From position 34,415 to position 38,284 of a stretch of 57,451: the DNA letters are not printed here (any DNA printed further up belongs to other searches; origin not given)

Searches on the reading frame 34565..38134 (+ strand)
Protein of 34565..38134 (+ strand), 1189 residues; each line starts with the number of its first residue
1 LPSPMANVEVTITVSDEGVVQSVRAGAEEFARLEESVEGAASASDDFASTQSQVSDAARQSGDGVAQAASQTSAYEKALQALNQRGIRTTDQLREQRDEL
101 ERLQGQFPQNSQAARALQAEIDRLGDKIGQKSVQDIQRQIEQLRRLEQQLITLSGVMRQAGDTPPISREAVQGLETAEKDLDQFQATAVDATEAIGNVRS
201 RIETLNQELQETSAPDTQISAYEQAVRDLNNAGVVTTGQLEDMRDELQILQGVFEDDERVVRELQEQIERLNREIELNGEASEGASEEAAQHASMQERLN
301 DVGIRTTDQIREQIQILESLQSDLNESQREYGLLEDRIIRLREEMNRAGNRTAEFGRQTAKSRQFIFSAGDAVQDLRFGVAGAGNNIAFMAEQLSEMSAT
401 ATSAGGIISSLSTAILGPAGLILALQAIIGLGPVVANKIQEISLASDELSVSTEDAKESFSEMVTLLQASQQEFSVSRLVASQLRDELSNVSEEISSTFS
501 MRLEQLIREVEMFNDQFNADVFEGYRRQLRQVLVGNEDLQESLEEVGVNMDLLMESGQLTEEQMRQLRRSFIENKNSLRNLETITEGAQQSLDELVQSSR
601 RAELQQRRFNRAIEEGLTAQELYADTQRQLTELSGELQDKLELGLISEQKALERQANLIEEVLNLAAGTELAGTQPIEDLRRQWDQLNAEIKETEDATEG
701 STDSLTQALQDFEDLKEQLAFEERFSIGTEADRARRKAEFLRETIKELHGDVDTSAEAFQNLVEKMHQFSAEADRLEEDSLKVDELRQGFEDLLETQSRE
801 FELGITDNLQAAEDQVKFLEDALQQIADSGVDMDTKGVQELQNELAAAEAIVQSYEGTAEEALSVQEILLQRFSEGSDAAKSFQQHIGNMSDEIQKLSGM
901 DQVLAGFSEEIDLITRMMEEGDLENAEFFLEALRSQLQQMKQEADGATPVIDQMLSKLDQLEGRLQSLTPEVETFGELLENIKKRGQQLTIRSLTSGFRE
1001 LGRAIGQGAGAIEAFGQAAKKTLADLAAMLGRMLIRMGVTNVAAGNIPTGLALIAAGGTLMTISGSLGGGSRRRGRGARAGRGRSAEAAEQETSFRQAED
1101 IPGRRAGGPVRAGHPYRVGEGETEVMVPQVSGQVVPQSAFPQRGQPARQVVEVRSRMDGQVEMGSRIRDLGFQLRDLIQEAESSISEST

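Call 9: search_protein_families(library=pfam, proteins=[window:34565-38134:+], max_evalue=0.01)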
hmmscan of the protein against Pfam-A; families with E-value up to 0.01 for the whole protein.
window:34565-38134:+ (1189 aa): 1 family
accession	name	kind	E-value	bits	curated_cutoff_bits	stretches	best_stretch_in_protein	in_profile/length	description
PF08614.16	ATG16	-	0.0024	18.5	33.7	1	263-375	26-141/200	Autophagy protein 16 (ATG16)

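Call 14: search_protein_families(library=phrogs, proteins=[window:34565-38134:+], max_evalue=0.001)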
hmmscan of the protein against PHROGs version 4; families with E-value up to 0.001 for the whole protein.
window:34565-38134:+ (1189 aa): 7 families
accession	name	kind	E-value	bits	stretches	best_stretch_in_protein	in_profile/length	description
phrog_30292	-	unknown function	3.5e-12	46.6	2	285-458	12-188/677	-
phrog_2335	-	tail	1.4e-08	34.2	1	23-232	141-351/1536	tail length tape measure protein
phrog_4704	-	tail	2e-07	31.1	1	168-375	41-195/625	tail length tape measure protein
phrog_167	-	tail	8.7e-07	28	0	177-1023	51-726/1555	tail length tape measure protein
phrog_30701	-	unknown function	1.3e-05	26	1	1095-1143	103-151/188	-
phrog_1272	-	tail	0.00013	20.8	1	813-1031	48-246/1606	tail length tape measure protein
phrog_10613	-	tail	0.00036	21.4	1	308-488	66-191/237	tail length tape measure protein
